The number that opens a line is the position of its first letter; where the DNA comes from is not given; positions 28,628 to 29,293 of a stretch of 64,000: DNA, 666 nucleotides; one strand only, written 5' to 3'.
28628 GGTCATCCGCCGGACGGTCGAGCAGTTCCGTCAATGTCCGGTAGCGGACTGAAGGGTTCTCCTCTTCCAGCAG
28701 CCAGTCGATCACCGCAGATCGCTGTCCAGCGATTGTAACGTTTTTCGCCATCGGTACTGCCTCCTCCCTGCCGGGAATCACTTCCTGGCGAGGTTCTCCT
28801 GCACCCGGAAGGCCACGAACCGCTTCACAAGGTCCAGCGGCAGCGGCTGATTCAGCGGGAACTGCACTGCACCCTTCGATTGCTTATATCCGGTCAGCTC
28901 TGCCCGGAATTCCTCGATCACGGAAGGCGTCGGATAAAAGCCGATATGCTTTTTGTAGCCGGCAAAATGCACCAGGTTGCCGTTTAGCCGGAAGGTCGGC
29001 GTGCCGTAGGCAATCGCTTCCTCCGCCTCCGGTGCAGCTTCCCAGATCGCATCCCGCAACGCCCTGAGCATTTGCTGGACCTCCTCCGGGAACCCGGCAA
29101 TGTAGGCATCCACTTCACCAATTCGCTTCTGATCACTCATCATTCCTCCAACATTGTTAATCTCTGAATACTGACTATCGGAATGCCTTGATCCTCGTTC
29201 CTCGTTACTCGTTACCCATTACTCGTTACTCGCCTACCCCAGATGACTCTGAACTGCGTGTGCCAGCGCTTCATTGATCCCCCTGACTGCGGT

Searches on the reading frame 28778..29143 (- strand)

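Call 36: search_protein_families(library=pfam, proteins=[window:28778-29143:-], max_evalue=0.001)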
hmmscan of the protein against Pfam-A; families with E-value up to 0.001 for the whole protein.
window:28778-29143:- (121 aa): 1 family
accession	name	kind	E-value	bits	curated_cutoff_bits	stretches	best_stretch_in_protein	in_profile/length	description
PF08818.16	DUF1801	-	3.5e-17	63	27.2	1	23-114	2-85/85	Domain of unknown function (DU1801)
